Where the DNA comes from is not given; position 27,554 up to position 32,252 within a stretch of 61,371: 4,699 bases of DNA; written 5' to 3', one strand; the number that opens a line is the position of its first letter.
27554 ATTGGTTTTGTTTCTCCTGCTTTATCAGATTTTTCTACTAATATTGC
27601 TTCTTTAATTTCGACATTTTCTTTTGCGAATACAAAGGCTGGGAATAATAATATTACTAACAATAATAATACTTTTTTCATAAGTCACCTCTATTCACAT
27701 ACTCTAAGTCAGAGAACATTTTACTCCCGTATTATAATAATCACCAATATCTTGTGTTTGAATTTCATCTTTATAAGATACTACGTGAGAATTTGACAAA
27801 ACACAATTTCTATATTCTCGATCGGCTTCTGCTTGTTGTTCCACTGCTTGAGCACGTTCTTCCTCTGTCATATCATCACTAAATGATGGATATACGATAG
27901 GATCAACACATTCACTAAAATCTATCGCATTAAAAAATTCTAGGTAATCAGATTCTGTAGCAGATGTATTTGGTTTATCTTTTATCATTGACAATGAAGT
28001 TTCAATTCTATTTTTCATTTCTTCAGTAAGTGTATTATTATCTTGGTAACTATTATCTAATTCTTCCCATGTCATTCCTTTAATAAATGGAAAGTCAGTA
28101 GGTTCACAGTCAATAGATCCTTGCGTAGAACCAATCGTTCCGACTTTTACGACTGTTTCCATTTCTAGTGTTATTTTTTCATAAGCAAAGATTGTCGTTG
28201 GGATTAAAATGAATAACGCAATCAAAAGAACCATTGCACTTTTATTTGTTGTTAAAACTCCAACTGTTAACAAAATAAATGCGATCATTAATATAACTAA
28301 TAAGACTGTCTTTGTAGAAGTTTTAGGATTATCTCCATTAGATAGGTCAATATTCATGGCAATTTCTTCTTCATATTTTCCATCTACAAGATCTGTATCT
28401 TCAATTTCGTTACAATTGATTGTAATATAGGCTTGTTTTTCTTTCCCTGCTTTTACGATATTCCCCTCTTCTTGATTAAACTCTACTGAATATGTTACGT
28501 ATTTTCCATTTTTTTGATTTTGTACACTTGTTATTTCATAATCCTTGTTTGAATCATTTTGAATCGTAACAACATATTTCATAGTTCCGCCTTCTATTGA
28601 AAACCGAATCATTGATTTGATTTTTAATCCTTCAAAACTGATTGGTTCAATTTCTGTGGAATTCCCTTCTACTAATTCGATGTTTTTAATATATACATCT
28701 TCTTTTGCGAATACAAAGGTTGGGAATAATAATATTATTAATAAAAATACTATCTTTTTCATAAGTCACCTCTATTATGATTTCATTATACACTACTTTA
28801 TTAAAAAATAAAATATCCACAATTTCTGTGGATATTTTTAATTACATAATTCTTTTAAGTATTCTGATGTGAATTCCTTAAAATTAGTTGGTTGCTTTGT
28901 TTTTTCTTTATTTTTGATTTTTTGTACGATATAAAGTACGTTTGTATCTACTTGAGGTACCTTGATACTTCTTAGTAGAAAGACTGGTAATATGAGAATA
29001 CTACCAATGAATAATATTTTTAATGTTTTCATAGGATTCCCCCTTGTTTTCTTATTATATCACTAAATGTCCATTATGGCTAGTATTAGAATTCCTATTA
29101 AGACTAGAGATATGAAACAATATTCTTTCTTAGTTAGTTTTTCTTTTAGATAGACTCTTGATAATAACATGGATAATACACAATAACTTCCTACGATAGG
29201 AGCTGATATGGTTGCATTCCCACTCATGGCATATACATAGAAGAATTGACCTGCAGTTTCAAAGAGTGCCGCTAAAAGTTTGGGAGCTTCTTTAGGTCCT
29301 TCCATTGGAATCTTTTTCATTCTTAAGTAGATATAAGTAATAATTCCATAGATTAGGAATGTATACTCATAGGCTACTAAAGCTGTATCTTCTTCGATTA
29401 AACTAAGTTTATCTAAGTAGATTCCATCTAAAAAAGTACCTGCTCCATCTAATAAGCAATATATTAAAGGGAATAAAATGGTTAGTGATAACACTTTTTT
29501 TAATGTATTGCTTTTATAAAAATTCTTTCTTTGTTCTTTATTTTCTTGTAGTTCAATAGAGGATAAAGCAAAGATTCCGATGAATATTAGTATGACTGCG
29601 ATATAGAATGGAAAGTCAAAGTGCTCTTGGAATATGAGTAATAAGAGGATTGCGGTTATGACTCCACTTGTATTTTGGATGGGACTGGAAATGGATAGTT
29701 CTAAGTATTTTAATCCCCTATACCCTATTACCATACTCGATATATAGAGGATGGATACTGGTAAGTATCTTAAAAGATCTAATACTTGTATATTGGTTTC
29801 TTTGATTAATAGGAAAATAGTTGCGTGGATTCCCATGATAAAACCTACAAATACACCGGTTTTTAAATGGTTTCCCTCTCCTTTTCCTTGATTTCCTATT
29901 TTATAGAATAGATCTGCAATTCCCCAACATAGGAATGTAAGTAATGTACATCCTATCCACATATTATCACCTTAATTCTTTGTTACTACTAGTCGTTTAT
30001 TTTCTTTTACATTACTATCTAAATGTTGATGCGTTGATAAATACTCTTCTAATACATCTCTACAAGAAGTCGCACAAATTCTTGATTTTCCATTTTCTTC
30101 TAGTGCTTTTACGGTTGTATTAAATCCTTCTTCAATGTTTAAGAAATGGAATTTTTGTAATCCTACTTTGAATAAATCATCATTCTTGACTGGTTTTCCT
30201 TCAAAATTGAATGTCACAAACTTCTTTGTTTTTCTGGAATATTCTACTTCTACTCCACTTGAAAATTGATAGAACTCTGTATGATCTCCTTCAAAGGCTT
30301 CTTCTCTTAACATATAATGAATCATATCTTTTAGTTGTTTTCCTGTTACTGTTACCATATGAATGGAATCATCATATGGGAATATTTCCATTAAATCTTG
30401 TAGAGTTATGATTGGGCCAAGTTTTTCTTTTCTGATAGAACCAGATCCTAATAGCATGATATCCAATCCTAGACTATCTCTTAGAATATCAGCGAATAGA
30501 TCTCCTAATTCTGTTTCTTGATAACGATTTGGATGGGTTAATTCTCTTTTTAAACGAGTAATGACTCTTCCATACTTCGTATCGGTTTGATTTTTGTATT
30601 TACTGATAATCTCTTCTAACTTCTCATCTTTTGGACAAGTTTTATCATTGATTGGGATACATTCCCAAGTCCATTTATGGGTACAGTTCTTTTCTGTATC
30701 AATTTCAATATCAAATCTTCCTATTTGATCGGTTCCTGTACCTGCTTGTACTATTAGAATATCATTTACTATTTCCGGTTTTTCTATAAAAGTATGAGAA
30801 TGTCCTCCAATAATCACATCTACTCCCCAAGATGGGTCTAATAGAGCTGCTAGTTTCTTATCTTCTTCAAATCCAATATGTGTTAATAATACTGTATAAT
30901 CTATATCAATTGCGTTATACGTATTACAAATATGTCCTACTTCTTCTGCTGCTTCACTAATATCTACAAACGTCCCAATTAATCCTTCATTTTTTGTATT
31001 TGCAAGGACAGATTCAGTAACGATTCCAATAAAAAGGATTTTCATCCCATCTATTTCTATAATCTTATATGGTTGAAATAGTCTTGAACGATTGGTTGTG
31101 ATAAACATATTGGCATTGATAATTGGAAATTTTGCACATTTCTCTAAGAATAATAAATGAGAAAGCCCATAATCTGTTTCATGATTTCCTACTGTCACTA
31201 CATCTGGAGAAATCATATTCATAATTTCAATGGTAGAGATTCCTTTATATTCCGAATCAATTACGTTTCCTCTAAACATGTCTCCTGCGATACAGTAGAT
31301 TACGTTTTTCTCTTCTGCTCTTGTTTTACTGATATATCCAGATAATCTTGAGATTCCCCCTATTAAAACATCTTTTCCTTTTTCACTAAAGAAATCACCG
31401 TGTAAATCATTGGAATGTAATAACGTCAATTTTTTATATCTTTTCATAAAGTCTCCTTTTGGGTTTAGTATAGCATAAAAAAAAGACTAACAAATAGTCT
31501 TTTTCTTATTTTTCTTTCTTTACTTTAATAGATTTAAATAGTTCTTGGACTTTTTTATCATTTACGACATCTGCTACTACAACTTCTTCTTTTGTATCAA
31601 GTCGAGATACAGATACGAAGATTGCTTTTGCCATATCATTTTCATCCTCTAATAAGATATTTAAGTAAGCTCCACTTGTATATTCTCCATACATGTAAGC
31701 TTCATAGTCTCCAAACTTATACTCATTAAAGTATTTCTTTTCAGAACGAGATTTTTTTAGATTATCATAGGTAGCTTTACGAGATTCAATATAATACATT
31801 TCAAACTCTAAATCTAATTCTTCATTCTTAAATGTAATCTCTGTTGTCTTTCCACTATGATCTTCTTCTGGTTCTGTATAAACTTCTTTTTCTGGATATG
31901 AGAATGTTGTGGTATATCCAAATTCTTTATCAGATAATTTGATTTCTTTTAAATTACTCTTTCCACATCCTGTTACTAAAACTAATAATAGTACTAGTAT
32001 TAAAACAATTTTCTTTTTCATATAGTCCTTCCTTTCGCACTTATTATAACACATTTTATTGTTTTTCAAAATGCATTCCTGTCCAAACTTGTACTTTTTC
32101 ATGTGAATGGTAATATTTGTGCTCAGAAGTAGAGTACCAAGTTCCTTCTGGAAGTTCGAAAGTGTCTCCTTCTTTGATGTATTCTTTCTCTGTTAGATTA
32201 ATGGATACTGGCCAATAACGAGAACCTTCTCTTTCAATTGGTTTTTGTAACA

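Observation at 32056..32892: HINT (intein-like) autoprocessing domain and an unknown 138-aa C-terminal module on the large fibre-operon protein, followed by a lipoprotein gene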

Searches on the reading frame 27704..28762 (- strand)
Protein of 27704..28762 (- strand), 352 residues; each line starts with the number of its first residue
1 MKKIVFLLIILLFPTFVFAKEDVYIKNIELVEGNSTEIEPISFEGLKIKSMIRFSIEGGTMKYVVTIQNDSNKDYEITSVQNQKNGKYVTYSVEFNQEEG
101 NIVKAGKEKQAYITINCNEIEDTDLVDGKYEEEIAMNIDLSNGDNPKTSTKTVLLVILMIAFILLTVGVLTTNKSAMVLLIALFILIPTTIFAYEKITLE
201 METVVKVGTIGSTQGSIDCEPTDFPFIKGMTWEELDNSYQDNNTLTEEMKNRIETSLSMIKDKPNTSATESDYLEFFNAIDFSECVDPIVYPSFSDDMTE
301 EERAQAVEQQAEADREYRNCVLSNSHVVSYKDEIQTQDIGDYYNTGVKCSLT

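Call 3: search_protein_families(library=pfam, proteins=[window:27704-28762:-], max_evalue=1)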
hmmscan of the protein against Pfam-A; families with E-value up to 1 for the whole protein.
window:27704-28762:- (352 aa): 2 families
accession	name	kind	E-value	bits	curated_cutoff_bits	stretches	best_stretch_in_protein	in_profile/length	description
PF14264.12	Glucos_trans_II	-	0.0057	16.3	30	1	54-208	182-306/317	Glucosyl transferase GtrII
PF11080.13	GhoS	-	0.095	13.2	21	1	58-140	4-83/94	Endoribonuclease GhoS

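Call 4: search_protein_families(library=ncbifam, proteins=[window:27704-28762:-], max_evalue=1)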
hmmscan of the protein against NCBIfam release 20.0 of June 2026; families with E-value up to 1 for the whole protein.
window:27704-28762:- (352 aa): 2 families
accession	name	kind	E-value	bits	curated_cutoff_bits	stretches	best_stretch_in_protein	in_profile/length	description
NF052318.1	T9SS_sortase_N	equivalog_domain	0.016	15.3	40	1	1-83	1-83/140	type IX secretion system sortase PorU, long form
NF052666.1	VPA0252_fam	equivalog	0.12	12.4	100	1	1-34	1-34/78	VPA0252 family protein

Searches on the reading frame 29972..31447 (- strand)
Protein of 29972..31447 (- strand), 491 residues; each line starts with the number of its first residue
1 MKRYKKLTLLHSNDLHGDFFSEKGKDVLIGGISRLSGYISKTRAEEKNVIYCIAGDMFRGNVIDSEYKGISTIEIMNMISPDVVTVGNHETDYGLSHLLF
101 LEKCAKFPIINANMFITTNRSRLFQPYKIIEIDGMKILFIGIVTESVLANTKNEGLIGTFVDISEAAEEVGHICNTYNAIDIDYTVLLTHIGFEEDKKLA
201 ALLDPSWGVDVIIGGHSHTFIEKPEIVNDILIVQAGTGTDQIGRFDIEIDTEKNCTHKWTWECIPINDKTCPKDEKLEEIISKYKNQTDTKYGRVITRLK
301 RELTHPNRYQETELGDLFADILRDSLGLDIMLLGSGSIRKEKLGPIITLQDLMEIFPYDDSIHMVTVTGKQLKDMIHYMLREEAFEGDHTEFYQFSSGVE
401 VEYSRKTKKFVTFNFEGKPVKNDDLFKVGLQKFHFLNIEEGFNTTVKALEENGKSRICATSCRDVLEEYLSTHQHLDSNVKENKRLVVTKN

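Call 45: search_protein_families(library=ncbifam, proteins=[window:29972-31447:-], max_evalue=0.00001)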
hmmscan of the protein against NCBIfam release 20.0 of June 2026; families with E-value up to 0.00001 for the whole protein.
window:29972-31447:- (491 aa): 14 families
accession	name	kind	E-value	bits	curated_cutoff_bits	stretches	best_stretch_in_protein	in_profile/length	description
NF007109.1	PRK09558.1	equivalog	8.5e-44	150.2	600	1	4-479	33-544/550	bifunctional UDP-sugar hydrolase/5'-nucleotidase UshA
NF006934.0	PRK09419.1-1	subfamily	2.2e-41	141.5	1646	1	5-404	629-1023/1174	multifunctional 2',3'-cyclic-nucleotide 2'-phosphodiesterase/3'-nucleotidase/5'-nucleotidase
NF006937.0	PRK09419.1-4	equivalog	8.3e-36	122.9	2554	2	125-381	789-1049/1411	multifunctional 2',3'-cyclic-nucleotide 2'-phosphodiesterase/3'-nucleotidase/5'-nucleotidase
NF040549.1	Nt5e_LPXTG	exception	9e-34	116.8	1050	1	5-377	97-487/731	cell surface ecto-5'-nucleotidase Nt5e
TIGR04486.1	thiosulf_SoxB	equivalog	9.4e-32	110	550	1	28-376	113-456/556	thiosulfohydrolase SoxB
NF006936.0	PRK09419.1-3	equivalog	3.8e-27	94.3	2542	1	4-378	701-1098/1212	multifunctional 2',3'-cyclic-nucleotide 2'-phosphodiesterase/3'-nucleotidase/5'-nucleotidase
NF006935.0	PRK09419.1-2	equivalog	3e-26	91.4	2801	2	124-380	809-1069/1445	multifunctional 2',3'-cyclic-nucleotide 2'-phosphodiesterase/3'-nucleotidase/5'-nucleotidase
NF041198.1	UshA_like_PCGU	equivalog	3.6e-25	88.5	275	1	4-286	21-298/519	UshA-like (seleno)protein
TIGR01530.1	nadN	equivalog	2.6e-24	85.7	436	1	26-223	28-221/550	NAD nucleotidase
TIGR01390.1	CycNucDiestase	equivalog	1e-19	70.5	883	1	7-225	8-245/626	2',3'-cyclic-nucleotide 2'-phosphodiesterase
NF006938.0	PRK09420.1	equivalog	1.2e-19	70.2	486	1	8-224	31-266/648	bifunctional 2',3'-cyclic-nucleotide 2'-phosphodiesterase/3'-nucleotidase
NF008871.0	PRK11907.1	equivalog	3.9e-16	58.4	1266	1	8-219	122-353/814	bifunctional 2',3'-cyclic-nucleotide 2'-phosphodiesterase/3'-nucleotidase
NF006933.0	PRK09418.1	equivalog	3.5e-11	42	1419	1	63-259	114-323/780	bifunctional 2',3'-cyclic-nucleotide 2'-phosphodiesterase/3'-nucleotidase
NF047875.1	5nuc_LPXTG_Strp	exception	5.7e-07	28.4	1050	0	122-406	182-483/684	surface-anchored 5'-nucleotidase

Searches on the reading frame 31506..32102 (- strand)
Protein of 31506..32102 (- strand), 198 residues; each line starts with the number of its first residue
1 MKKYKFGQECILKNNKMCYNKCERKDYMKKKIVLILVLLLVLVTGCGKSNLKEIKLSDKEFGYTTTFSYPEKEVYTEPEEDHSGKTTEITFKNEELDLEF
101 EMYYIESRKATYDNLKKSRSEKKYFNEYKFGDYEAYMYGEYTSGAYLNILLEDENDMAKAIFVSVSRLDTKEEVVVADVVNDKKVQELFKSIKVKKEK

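Call 3: search_protein_families(library=pfam, proteins=[window:31506-32102:-], max_evalue=1)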
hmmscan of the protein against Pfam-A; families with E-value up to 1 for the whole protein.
window:31506-32102:- (198 aa): 1 family
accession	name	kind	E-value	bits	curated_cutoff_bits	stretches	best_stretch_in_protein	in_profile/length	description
PF11884.13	DUF3404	-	0.096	12.3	25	1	5-47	205-247/259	Domain of unknown function (DUF3404)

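Call 4: search_protein_families(library=ncbifam, proteins=[window:31506-32102:-], max_evalue=1)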
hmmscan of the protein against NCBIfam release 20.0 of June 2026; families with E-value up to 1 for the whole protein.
window:31506-32102:- (198 aa): 6 families
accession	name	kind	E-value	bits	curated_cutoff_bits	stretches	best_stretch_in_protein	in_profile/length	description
NF058647.1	lipo_LytA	equivalog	0.0018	18.5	110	1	28-102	1-72/107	acidic lipoprotein LytA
NF047408.1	SA0632_fam_LP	equivalog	0.011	15.3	70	1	28-53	1-25/68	SA0632 family lipoprotein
NF047847.2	SS_mature_LptM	equivalog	0.024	14.7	27.7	1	28-47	1-21/31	LPS translocon maturation chaperone LptM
NF038215.1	acineto_lipo_PV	hypoth_equivalog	0.041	13.6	33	1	29-51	1-24/55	NF038215 family lipoprotein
NF052634.1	Riean_0653_fam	subfamily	0.064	14.2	57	1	28-175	1-149/176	Riean_0653 family protein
NF005975.0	PRK08063.1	equivalog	0.081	12.2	328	1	143-194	27-78/250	enoyl-[acyl-carrier-protein] reductase FabL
